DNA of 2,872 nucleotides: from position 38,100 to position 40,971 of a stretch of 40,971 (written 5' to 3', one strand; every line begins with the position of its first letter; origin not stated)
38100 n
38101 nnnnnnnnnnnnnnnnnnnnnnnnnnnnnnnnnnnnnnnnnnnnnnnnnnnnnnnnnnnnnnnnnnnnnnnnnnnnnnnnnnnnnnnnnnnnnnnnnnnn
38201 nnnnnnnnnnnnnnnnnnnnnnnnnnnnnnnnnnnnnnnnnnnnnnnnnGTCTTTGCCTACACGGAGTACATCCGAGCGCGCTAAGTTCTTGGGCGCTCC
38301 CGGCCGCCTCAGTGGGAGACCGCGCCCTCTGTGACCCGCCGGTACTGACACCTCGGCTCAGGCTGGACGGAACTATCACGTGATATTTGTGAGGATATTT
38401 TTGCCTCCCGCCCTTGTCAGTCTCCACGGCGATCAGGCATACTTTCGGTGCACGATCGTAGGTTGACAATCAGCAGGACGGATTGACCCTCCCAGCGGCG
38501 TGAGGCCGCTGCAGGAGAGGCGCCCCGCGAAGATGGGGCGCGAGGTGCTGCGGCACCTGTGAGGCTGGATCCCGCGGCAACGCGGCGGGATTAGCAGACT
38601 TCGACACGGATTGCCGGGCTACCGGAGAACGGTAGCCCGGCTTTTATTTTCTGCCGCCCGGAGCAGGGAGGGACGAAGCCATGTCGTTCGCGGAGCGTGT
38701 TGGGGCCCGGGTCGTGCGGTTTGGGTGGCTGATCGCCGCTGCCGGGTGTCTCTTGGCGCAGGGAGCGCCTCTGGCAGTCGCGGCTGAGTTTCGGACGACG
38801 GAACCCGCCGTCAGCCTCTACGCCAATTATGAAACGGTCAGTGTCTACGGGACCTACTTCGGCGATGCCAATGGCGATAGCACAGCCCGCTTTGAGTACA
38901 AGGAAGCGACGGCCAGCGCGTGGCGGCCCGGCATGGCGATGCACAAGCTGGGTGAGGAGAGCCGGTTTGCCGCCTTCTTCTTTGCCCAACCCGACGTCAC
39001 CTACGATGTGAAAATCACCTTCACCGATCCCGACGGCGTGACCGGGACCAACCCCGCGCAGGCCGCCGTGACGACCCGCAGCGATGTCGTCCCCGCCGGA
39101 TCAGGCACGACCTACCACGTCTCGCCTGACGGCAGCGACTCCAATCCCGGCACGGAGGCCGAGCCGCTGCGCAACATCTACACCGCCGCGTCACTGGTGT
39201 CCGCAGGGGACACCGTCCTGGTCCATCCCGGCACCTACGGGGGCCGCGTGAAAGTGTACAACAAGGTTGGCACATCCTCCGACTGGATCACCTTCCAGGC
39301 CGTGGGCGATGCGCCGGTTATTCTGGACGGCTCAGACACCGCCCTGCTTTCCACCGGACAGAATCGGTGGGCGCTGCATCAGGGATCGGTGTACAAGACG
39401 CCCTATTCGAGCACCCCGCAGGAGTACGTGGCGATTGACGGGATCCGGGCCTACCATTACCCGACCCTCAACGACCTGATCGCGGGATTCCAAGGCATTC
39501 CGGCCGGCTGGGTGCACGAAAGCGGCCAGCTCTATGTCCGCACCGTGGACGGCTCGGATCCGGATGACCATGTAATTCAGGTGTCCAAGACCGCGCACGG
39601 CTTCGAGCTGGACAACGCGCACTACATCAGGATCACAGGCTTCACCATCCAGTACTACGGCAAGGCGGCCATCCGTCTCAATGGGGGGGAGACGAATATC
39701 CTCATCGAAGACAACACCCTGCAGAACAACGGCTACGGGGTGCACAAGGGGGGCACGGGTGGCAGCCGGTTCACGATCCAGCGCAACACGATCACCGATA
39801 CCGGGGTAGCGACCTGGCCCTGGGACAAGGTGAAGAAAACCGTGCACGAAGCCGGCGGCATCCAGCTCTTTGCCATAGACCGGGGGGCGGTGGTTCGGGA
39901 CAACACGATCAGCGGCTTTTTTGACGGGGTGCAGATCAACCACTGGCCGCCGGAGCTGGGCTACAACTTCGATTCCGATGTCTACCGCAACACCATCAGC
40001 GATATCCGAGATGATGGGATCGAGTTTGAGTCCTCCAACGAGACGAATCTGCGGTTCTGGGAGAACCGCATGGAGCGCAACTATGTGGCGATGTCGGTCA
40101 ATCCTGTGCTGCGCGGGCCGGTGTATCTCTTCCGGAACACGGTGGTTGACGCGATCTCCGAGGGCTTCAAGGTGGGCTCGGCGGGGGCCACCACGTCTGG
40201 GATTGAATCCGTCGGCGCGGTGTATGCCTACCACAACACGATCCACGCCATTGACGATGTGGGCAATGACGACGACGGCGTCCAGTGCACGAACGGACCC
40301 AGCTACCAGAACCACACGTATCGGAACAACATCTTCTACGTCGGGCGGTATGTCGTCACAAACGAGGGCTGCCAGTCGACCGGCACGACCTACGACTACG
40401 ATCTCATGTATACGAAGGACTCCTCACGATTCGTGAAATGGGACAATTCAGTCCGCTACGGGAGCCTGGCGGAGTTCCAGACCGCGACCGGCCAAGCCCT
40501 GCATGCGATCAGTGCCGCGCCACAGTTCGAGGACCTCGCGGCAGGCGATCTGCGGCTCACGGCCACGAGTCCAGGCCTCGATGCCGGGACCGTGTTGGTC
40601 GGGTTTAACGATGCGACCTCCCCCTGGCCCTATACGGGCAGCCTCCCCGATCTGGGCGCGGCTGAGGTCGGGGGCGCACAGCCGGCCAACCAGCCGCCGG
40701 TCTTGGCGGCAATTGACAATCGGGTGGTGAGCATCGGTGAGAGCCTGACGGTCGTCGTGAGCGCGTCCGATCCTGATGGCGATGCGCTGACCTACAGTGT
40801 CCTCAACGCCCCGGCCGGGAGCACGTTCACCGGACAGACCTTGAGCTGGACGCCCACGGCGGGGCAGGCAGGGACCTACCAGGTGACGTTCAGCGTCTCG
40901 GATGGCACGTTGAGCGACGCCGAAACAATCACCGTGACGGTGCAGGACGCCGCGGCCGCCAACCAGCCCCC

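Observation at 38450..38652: Highly structured ~200-nt leader with four GC hairpins and a textbook terminator 30 nt before the beta-helix gene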

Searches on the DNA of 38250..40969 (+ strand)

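Call 4: search_rna_families(source=window, start=38250, end=38750, threshold=evalue, max_evalue=10, show_alignments=5)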
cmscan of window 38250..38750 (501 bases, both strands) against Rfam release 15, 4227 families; matches with E-value up to 10: 2.
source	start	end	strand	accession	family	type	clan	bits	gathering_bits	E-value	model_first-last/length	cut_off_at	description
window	38610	38645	+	RF03848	mir-1549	Gene; miRNA;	-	14.8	91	5.8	1-63/63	no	mir-1549 microRNA precursor family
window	38505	38554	+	RF00064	HgcG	Gene; snRNA; snoRNA; HACA-box;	-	8.8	77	4.3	58-113/276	no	HgcG RNA (Pab40)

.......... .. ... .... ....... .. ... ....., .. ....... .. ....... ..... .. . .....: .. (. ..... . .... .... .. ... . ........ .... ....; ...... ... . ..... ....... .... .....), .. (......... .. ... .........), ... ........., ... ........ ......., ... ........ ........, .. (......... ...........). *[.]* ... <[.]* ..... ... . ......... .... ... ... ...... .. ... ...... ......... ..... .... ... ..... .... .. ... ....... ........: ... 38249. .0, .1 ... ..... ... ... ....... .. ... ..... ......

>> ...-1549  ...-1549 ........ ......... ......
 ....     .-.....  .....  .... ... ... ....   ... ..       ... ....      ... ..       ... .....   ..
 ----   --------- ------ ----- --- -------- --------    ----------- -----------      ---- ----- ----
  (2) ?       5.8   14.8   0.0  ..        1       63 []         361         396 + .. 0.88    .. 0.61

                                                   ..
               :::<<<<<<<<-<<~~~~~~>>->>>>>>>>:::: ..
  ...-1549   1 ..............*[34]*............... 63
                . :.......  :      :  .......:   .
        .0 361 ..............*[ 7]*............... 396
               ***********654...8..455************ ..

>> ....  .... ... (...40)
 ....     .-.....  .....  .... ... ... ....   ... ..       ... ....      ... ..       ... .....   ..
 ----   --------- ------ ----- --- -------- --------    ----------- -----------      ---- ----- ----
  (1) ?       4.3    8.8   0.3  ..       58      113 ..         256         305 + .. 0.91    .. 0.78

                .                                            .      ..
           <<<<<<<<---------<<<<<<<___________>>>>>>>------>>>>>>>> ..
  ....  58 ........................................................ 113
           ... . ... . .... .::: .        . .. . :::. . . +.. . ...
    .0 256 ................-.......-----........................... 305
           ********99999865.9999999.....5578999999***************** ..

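Call 43: build_rna_model(alignment_id=A2)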
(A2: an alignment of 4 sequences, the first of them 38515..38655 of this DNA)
Model R1 built from alignment A2 (4 sequences, 158 columns); structure: RNAalifold consensus.
model positions 142; base pairs 40; branch points 2; effective number of sequences 1.45; information 0.589 bits per position. Calibrated on 0.2 Mb of random sequence (short: E-values are rough).
structure used (alignment columns):
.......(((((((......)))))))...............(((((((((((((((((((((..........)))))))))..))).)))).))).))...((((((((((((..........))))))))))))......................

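Call 44: search_with_rna_model(model_id=R1, sources=[window, L001, L002, L003, L004, L005, L024], max_evalue=10, show_alignments=8)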
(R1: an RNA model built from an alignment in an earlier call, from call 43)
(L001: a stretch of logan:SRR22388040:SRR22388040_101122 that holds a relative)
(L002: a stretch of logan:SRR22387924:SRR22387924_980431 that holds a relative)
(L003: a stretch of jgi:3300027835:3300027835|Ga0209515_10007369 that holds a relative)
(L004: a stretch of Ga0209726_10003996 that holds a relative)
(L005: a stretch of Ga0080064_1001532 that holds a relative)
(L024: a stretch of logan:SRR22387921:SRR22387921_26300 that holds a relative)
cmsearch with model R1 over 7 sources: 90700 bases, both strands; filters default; matches with E-value up to 10: 19.
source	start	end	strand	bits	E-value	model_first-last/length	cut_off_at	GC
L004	5820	5964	-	137.1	5e-35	1-142/142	no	0.62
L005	478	622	+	137.1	5e-35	1-142/142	no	0.62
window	38515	38656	+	135.1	1.7e-34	1-142/142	no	0.66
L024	1539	1685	+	132.8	7.3e-34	1-142/142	no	0.63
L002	1772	1898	+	115.2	3.8e-29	1-142/142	no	0.6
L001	15006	15151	+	92.1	5.7e-23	1-142/142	no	0.6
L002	1840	1942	-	29.7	3.1e-06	1-142/142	no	0.57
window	38598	38701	-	25.3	4.7e-05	1-142/142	no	0.62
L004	8010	8094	-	22.5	0.00025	1-142/142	no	0.6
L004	5823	5878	+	22.1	0.00032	1-142/142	no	0.55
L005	564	619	-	22.1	0.00032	1-142/142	no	0.55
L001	3732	3861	+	18.3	0.0035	1-142/142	no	0.69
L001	9954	10088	+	17.1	0.0072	1-142/142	no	0.56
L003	5861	5984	+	15.6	0.018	1-142/142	no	0.66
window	36359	36397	+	9.3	0.89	47-85/142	no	0.64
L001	15109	15135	-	8.8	1.2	100-126/142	no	0.63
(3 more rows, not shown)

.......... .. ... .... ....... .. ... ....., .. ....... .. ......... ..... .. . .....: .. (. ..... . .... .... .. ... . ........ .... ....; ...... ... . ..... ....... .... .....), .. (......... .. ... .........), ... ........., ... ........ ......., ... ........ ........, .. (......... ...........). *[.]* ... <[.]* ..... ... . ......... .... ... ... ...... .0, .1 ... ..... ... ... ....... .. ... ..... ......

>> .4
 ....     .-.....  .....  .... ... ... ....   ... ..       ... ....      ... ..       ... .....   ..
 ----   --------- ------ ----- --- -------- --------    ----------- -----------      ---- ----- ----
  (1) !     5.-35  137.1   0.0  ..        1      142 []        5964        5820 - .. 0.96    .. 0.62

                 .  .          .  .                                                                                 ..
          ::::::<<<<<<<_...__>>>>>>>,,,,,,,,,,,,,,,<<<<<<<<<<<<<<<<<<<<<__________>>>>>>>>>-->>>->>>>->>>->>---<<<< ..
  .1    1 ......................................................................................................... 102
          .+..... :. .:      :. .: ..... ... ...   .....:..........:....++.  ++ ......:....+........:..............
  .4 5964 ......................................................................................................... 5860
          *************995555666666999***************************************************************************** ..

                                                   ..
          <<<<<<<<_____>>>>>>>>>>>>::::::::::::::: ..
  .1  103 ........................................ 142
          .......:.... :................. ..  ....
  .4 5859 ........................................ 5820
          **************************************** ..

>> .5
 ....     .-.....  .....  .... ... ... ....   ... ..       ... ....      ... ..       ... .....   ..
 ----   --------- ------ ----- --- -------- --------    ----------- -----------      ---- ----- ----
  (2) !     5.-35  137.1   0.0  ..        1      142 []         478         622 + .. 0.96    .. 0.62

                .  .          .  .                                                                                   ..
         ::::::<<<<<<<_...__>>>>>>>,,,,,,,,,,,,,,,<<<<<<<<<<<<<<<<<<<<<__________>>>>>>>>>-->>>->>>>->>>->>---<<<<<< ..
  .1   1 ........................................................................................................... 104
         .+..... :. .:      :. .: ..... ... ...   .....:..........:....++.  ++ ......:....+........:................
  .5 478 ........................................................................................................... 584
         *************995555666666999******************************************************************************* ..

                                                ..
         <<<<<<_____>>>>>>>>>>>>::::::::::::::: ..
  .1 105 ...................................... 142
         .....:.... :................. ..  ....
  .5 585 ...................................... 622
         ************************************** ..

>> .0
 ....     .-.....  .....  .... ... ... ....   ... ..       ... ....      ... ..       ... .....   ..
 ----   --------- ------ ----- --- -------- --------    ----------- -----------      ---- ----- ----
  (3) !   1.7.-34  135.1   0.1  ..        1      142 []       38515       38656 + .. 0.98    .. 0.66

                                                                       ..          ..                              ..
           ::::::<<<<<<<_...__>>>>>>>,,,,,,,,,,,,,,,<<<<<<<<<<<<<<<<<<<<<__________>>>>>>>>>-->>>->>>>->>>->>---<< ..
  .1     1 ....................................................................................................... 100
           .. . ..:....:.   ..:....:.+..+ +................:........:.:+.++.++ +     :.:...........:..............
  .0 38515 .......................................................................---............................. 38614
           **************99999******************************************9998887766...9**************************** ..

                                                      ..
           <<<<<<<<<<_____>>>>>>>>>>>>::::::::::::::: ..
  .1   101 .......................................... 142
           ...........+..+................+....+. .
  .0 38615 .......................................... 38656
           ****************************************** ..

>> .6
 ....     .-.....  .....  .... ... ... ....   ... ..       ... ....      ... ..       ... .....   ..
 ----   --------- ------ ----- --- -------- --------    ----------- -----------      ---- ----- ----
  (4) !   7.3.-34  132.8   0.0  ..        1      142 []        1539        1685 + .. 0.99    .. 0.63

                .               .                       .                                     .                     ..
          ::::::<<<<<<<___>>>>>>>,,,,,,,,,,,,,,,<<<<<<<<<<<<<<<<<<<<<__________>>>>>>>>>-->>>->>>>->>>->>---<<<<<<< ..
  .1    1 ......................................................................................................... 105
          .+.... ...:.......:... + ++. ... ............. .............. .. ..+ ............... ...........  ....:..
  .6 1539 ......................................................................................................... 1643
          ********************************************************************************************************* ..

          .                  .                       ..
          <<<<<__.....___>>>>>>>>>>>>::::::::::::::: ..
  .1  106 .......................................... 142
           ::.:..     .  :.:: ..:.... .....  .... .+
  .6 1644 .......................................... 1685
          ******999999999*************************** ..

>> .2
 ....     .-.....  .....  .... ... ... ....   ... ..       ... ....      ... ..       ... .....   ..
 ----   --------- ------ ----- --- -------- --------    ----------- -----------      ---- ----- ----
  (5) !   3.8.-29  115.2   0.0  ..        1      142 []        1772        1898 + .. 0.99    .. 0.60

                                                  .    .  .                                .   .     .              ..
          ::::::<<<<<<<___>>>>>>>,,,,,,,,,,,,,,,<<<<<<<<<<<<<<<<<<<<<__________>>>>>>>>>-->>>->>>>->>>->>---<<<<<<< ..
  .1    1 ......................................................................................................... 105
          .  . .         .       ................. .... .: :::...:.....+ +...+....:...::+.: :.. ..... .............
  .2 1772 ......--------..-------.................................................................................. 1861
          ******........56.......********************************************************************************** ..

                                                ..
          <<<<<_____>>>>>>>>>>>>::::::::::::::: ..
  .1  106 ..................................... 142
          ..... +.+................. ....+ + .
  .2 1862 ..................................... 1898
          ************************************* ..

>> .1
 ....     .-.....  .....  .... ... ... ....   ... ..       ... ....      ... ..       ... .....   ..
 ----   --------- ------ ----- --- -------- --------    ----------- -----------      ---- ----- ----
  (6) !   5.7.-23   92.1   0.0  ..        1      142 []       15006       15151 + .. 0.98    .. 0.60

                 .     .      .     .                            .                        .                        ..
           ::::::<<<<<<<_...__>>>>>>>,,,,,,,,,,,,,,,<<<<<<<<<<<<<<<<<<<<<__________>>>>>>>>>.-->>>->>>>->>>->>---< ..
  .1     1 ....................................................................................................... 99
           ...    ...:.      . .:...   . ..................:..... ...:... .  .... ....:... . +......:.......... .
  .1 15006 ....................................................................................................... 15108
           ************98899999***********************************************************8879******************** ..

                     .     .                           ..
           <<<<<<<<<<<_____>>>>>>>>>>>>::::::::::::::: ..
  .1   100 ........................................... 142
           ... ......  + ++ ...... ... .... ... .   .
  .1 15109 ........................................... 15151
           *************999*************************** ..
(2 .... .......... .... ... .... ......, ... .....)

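Call 50: search_with_rna_model(model_id=R1, sources=[L025, L026], max_evalue=10, show_alignments=4)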
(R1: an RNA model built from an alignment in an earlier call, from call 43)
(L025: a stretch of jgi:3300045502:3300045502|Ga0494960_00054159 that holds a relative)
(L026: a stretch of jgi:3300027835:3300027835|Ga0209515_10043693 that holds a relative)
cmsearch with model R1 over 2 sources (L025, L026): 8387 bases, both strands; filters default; matches with E-value up to 10: 2.
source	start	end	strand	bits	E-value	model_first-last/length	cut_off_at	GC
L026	3341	3400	-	9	0.099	33-95/142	no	0.7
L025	1916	1936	+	5.9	0.68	103-123/142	no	0.71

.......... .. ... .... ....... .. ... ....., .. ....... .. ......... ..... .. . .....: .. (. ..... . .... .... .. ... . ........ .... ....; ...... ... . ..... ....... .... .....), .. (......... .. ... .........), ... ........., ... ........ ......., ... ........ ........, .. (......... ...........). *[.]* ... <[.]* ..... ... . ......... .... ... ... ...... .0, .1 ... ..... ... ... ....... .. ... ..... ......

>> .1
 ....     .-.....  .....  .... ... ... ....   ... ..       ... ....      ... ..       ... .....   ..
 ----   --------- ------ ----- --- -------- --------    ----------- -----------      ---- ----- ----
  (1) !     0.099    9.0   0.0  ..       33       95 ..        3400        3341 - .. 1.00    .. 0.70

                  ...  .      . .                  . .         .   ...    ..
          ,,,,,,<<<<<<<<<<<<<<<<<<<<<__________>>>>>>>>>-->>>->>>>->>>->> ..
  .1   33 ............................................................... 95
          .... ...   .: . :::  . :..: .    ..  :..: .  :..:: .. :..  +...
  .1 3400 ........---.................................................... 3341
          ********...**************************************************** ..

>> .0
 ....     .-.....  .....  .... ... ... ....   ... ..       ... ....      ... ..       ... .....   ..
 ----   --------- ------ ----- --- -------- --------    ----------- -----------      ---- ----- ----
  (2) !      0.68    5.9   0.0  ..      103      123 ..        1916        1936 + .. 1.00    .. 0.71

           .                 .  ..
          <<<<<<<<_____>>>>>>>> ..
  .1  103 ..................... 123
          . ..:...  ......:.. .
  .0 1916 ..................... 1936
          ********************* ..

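Call 55: search_with_rna_model(model_id=R1, sources=[window, L001, L002, L004, L024], max_evalue=1e-15, make_alignment=true)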
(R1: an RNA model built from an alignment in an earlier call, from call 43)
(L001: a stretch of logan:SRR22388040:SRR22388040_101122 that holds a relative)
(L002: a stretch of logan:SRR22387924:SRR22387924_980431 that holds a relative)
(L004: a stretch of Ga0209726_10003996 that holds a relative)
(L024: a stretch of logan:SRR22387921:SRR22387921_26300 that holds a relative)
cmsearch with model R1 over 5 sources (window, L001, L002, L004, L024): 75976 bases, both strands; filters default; matches with E-value up to 1e-15: 5.
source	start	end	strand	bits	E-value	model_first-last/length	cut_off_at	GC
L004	5820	5964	-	137.1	4.2e-35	1-142/142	no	0.62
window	38515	38656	+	135.1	1.5e-34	1-142/142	no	0.66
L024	1539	1685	+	132.8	6.1e-34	1-142/142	no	0.63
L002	1772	1898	+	115.2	3.2e-29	1-142/142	no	0.6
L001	15006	15151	+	92.1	4.7e-23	1-142/142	no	0.6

Alignment A3: 5 matches aligned to the model, 151 columns, each read 5' to 3' on its own strand. Consensus structure (alignment columns), stored with it:
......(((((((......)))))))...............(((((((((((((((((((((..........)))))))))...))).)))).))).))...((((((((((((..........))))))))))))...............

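Call 59: search_rna_families(sources=[L005, L002, L024], threshold=evalue, max_evalue=5)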
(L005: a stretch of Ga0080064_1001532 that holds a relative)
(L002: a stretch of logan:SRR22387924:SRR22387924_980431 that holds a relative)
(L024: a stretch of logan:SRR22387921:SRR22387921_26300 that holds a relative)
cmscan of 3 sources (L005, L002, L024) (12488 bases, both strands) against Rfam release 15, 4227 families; matches with E-value up to 5: 2.
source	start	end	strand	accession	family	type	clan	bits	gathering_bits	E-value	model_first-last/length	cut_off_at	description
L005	474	593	+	RF03167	c-di-GMP-I-GGC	Cis-reg; riboswitch;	CL00126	19.8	59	0.77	1-80/80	no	c-di-GMP-I-GGC riboswitch aptamer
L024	5726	5779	-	RF01125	sR4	Gene; snRNA; snoRNA; CD-box;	-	17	50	4.7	1-56/56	no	Small nucleolar RNA sR4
